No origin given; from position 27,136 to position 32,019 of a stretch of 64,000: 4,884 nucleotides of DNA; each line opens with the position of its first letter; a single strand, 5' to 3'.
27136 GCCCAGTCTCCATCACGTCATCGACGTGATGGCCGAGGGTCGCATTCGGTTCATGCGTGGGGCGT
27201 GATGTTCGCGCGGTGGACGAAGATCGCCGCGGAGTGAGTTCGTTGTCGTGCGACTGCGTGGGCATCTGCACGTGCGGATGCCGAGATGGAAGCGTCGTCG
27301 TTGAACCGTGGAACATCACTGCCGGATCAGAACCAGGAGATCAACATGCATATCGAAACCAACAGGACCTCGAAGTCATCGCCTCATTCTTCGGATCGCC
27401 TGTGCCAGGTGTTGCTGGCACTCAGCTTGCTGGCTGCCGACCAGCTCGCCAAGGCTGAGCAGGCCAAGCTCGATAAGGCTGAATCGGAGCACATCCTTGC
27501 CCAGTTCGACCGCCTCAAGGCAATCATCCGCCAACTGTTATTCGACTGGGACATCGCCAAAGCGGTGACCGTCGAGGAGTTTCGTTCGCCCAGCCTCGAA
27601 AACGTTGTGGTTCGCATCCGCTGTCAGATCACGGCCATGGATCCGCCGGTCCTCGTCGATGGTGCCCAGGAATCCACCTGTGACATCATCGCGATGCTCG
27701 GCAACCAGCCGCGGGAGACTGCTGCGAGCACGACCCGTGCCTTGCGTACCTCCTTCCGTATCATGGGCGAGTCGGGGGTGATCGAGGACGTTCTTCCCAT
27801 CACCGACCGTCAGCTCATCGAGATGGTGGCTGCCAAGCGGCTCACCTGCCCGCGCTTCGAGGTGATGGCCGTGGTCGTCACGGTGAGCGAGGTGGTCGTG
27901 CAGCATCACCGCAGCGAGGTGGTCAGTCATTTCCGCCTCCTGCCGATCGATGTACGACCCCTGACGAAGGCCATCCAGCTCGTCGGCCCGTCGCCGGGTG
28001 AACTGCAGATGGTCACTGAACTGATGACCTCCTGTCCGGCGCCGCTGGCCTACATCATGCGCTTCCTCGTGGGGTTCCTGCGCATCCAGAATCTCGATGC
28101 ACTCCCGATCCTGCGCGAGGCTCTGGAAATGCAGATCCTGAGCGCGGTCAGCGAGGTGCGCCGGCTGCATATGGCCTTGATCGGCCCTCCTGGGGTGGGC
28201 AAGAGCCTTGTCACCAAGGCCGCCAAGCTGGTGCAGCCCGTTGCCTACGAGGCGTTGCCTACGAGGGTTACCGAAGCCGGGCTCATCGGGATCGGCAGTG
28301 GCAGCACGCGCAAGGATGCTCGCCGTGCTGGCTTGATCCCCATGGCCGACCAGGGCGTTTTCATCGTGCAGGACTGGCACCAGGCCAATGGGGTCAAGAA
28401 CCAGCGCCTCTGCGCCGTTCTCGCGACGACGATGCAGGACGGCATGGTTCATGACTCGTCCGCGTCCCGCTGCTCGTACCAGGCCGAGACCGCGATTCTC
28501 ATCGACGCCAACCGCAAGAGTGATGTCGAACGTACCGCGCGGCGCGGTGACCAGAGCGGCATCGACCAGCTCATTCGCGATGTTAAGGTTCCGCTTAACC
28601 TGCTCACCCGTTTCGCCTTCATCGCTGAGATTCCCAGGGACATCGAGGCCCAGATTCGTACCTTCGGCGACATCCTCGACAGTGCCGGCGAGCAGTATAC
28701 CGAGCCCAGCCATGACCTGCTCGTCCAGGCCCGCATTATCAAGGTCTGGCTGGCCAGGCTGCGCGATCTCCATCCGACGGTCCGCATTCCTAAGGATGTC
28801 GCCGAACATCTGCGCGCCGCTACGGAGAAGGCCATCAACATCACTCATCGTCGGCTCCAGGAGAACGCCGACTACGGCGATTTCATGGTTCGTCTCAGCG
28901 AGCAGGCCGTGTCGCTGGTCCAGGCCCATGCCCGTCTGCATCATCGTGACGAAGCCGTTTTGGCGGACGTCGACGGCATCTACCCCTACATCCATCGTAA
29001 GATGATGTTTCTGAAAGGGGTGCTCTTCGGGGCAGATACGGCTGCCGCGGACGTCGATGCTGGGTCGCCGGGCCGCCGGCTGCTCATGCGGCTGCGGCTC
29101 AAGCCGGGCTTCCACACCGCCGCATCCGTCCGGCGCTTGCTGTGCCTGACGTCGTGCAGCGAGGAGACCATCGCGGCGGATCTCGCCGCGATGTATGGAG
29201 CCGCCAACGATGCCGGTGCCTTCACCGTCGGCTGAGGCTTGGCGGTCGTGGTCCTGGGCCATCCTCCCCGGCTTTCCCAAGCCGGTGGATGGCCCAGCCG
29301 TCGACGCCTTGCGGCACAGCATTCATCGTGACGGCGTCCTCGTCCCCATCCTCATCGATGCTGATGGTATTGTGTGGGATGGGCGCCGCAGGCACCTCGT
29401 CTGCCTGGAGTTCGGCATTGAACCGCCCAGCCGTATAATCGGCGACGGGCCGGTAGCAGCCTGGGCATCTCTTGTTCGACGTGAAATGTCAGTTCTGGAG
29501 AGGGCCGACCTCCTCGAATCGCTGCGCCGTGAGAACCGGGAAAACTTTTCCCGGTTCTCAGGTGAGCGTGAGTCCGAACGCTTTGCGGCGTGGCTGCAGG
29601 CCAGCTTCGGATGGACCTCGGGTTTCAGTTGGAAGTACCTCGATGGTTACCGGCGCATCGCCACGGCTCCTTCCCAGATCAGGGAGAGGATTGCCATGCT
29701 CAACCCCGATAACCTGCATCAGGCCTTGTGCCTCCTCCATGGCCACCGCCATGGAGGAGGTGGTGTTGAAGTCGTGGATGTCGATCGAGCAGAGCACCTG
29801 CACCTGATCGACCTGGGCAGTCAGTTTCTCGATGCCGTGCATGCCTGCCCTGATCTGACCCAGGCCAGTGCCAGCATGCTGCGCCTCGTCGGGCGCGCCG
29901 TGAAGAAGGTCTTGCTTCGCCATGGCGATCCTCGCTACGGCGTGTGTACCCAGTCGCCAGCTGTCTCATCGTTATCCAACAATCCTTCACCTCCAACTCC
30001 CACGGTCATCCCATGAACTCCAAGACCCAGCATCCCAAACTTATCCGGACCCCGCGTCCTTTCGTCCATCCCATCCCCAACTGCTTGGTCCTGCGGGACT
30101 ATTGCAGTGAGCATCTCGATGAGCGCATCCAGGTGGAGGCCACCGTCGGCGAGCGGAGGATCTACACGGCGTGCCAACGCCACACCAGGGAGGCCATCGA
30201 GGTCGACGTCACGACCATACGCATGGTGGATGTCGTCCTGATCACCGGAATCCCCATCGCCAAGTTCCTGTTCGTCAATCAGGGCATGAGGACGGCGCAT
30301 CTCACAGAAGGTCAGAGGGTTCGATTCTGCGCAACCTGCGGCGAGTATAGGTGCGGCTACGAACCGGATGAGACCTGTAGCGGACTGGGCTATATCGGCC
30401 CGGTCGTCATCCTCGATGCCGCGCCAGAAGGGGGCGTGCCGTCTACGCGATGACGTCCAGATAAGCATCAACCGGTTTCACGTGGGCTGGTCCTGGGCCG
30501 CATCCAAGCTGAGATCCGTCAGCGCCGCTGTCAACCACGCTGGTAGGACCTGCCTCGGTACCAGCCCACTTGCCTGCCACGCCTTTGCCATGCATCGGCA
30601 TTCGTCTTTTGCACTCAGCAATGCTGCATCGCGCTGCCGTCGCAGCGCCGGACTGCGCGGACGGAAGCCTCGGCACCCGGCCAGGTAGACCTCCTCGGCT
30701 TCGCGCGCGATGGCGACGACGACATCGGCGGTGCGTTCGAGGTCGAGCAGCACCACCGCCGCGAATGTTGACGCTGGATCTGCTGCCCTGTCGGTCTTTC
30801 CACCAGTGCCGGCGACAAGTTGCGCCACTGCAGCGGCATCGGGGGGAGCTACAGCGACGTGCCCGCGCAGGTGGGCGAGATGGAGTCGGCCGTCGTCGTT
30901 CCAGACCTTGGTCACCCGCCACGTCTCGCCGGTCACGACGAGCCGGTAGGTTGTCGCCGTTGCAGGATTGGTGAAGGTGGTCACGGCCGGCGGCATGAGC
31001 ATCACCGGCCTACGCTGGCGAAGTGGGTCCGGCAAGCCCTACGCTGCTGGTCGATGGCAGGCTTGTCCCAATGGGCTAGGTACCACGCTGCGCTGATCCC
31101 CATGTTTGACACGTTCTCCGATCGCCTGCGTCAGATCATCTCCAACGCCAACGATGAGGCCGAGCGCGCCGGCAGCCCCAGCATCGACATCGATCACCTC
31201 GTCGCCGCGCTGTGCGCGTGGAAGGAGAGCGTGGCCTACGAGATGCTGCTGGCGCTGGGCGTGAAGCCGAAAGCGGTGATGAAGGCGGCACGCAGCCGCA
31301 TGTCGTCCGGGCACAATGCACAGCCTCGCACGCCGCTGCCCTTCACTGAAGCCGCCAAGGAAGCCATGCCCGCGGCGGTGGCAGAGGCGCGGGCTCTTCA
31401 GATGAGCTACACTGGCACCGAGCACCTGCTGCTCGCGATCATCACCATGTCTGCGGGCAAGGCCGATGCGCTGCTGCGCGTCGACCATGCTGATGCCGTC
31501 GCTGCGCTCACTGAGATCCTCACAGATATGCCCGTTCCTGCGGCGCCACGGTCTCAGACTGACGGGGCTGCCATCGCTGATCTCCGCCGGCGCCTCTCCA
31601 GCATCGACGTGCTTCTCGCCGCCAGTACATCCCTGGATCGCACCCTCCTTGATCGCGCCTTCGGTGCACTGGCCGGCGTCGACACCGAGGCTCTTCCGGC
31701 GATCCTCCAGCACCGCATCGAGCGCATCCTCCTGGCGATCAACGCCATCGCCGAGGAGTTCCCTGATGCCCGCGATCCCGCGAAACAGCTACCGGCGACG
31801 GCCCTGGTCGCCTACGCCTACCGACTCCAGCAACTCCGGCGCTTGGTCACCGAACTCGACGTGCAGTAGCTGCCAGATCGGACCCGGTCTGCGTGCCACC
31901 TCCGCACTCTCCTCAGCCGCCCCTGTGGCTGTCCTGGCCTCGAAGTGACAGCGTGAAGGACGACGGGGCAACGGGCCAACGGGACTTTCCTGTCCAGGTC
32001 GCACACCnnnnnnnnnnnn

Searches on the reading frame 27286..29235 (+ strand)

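Call 47: search_protein_families(library=pfam, proteins=[window:27286-29235:+], max_evalue=0.001)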
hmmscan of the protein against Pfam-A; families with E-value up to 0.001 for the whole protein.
window:27286-29235:+ (649 aa): 1 family
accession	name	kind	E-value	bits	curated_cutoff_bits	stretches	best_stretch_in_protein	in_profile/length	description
PF00493.29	MCM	-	5.1e-07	29.5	23.3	1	293-448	57-203/224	MCM P-loop domain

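Call 53: search_protein_families(library=padloc, proteins=[window:27286-29235:+], max_evalue=0.001)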
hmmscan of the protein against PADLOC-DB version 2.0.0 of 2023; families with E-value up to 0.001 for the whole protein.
window:27286-29235:+ (649 aa): 0 families

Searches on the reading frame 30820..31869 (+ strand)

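Call 47: search_protein_families(library=pfam, proteins=[window:30820-31869:+], max_evalue=0.001)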
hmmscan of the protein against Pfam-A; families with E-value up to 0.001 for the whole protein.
window:30820-31869:+ (349 aa): 1 family
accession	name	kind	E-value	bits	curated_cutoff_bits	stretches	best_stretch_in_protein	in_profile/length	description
PF02861.25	Clp_N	-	8.6e-11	42.3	20.7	2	110-157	1-48/53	Clp amino terminal domain, pathogenicity island component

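Call 53: search_protein_families(library=padloc, proteins=[window:30820-31869:+], max_evalue=0.001)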
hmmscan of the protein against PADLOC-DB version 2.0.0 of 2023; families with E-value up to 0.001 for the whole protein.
window:30820-31869:+ (349 aa): 0 families
